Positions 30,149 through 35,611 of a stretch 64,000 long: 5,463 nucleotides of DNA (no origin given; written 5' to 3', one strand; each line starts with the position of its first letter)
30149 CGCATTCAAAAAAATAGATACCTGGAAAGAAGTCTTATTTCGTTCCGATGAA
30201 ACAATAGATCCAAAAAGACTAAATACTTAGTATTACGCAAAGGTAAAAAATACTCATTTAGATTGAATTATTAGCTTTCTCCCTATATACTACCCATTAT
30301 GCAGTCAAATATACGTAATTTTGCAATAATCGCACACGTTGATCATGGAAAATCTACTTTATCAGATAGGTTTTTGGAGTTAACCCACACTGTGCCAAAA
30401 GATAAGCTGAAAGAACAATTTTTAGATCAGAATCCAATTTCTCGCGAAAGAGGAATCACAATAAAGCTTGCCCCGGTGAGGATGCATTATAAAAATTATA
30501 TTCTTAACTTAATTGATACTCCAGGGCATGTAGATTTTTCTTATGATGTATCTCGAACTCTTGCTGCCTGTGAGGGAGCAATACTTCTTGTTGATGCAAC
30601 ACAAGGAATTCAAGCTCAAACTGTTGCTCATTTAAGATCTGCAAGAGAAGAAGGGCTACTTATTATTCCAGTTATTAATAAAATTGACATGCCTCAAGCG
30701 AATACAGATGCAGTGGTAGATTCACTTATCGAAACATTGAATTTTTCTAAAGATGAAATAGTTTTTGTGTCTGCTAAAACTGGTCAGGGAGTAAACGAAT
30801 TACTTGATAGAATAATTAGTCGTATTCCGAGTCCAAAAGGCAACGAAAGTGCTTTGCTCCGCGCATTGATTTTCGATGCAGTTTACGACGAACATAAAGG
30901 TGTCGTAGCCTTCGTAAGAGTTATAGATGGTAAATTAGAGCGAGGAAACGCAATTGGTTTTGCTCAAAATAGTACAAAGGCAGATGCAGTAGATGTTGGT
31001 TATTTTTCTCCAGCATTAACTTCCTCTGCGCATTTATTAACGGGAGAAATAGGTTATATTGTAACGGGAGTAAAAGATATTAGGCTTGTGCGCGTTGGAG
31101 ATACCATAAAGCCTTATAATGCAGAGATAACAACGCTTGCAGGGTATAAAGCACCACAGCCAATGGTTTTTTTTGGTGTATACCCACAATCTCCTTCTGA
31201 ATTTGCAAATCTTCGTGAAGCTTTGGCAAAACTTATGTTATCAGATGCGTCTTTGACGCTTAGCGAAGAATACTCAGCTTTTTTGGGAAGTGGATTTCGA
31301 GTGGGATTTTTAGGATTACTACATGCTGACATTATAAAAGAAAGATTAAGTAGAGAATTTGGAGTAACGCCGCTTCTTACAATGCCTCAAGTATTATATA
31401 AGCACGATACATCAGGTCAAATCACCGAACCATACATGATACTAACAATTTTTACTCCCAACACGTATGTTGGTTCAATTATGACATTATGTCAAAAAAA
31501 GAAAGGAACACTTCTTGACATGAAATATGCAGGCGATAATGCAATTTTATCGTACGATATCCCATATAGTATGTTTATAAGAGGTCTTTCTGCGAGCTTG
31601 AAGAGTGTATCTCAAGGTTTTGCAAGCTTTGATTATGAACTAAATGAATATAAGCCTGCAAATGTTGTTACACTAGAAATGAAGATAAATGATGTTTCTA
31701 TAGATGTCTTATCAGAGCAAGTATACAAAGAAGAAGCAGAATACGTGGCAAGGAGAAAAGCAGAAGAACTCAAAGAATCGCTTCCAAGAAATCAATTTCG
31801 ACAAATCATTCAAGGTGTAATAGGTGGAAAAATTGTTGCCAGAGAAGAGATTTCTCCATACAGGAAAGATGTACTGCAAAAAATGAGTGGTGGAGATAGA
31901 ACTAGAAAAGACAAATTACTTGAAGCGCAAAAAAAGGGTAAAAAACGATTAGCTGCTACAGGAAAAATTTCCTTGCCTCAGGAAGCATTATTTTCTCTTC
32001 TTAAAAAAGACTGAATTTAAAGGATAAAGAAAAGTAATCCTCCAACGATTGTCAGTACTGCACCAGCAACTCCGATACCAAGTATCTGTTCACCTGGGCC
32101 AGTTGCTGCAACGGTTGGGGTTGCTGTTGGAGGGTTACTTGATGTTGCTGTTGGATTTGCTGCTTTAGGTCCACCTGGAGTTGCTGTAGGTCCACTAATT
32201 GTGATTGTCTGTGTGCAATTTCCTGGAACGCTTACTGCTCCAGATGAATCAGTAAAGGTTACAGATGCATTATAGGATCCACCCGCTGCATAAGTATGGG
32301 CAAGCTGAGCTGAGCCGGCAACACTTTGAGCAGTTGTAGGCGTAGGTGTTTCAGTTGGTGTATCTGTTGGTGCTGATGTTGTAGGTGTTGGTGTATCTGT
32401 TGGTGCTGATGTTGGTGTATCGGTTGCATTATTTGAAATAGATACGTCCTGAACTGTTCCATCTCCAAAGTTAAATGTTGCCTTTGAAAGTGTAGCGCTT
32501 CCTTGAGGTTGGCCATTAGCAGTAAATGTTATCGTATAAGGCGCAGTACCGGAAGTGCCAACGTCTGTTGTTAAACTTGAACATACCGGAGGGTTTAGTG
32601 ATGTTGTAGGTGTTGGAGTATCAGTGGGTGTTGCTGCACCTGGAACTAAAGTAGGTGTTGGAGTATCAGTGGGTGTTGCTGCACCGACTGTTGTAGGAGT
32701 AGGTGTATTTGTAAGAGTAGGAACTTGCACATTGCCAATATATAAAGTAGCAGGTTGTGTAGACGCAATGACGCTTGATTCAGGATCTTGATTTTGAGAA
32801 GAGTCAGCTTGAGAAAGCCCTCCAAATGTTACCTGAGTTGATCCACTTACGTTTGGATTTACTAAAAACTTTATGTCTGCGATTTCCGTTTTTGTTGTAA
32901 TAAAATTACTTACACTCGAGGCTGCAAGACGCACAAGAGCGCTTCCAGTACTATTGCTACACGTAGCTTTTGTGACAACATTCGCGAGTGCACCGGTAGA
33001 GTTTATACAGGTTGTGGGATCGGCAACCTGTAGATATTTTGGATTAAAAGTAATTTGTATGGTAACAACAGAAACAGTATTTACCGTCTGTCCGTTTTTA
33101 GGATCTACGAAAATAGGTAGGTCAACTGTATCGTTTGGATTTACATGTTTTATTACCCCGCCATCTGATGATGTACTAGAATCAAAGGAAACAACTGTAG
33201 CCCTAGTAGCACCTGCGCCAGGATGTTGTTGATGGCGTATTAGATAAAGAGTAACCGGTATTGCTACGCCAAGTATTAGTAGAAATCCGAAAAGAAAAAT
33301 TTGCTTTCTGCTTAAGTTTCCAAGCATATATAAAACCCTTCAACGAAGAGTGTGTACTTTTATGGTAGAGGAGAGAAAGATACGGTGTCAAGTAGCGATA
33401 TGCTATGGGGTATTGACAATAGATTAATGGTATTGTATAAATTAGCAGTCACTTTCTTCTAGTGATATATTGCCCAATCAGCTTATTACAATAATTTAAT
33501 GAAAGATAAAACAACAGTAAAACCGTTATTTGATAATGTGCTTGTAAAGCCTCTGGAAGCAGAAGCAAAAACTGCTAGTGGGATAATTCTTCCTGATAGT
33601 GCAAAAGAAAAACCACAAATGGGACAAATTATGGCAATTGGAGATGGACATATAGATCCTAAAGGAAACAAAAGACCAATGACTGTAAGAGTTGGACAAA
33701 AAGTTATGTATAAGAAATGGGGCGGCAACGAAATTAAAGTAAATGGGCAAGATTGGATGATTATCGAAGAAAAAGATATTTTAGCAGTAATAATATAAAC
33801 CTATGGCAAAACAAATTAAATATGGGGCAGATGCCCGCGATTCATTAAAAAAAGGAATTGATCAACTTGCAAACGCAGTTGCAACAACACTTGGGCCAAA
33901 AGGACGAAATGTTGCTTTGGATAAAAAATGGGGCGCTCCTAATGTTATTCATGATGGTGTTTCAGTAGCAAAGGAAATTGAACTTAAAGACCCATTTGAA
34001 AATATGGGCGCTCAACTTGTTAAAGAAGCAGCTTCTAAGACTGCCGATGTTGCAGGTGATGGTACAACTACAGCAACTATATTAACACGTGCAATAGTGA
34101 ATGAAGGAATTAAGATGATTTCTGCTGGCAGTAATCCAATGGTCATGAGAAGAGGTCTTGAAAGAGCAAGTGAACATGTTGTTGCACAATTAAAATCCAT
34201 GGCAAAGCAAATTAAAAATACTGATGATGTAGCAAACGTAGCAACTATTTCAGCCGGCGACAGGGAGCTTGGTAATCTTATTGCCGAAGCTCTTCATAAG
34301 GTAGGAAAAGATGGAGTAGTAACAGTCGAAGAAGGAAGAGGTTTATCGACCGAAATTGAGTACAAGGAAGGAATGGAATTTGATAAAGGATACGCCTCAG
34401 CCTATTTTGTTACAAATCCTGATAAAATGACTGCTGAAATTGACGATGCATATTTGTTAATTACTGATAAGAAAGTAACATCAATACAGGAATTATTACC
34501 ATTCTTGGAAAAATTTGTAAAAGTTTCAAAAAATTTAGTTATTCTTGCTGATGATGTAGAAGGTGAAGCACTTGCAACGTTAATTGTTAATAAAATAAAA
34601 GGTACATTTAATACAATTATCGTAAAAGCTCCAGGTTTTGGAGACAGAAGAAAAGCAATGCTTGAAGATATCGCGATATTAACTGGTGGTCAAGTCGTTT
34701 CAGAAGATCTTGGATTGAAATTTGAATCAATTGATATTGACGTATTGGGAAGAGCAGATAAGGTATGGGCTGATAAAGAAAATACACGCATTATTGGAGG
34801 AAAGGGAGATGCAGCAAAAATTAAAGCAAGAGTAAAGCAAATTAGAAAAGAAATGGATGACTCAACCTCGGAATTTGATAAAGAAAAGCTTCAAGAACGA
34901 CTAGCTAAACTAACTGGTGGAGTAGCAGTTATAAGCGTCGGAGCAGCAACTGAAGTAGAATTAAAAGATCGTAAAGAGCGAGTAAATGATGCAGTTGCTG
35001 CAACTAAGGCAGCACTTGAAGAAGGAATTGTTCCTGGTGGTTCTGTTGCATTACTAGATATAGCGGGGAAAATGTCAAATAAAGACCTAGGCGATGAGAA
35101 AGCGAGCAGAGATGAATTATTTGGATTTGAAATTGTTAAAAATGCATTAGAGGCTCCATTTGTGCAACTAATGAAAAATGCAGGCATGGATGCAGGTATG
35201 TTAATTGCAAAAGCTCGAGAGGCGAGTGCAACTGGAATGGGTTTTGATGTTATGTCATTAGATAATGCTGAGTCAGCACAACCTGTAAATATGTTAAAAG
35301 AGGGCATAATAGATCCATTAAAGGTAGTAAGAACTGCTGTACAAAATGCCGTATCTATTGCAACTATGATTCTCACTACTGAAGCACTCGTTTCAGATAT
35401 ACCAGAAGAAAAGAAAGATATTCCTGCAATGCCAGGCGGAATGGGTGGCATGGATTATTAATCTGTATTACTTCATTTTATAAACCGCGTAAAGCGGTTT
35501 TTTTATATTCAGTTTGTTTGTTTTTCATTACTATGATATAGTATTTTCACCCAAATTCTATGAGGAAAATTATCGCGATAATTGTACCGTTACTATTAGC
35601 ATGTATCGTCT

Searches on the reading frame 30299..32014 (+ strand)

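Call 10: search_protein_families(library=pfam, proteins=[window:30299-32014:+], max_evalue=0.001)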
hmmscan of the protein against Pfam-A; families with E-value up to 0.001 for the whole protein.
window:30299-32014:+ (571 aa): 7 families
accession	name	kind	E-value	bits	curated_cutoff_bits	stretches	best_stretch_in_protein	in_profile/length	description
PF00009.33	GTP_EFTU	-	1.1e-56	191.8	26.5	1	4-178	2-188/188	Elongation factor Tu GTP binding domain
PF06421.17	LepA_C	-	9.1e-33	113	29.7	1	463-569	1-107/107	GTP-binding protein LepA C-terminus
PF00679.30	EFG_C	-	2.6e-19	69.5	27.9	1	375-456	2-83/89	Elongation factor G C-terminus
PF14492.12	EFG_III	-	5.7e-07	29.9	27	1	286-357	2-70/75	Elongation Factor G, domain III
PF22042.2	EF-G_D2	-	7.2e-06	26.5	27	1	188-223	3-38/84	Elongation factor G domain 2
PF01926.29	MMR_HSR1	-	0.00017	22.1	21.9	1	10-128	4-113/113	50S ribosome-binding GTPase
PF03144.31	GTP_EFTU_D2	-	0.00019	22.3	30.3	1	201-270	1-72/73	Elongation factor Tu domain 2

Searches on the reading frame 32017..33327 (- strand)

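Call 10: search_protein_families(library=pfam, proteins=[window:32017-33327:-], max_evalue=0.001)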
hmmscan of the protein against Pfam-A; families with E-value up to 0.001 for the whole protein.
window:32017-33327:- (436 aa): 1 family
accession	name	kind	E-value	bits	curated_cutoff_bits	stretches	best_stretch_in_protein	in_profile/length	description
PF18911.6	PKD_4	-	2.1e-07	31.3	27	0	337-366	47-76/85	PKD domain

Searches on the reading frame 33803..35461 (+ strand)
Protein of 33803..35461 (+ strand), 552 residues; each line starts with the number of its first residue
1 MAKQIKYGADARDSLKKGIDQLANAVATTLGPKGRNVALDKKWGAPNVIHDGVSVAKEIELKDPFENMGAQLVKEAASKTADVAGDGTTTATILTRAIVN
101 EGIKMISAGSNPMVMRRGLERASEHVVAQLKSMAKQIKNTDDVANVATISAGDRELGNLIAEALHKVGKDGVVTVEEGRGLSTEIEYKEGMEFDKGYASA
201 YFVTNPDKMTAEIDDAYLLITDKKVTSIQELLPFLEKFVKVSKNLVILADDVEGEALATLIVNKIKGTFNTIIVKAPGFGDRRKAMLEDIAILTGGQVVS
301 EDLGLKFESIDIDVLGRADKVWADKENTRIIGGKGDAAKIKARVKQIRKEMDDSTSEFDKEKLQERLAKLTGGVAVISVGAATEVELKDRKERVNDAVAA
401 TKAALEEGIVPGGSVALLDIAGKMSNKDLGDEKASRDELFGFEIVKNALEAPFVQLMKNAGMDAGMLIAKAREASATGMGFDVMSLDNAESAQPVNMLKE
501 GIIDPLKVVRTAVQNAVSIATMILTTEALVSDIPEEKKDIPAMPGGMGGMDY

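Call 10: search_protein_families(library=pfam, proteins=[window:33803-35461:+], max_evalue=0.001)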
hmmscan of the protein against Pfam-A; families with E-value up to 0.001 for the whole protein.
window:33803-35461:+ (552 aa): 1 family
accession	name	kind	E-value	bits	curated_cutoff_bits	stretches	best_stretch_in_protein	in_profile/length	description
PF00118.29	Cpn60_TCP1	-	1.2e-70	239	34.3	1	22-532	1-488/490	TCP-1/cpn60 chaperonin family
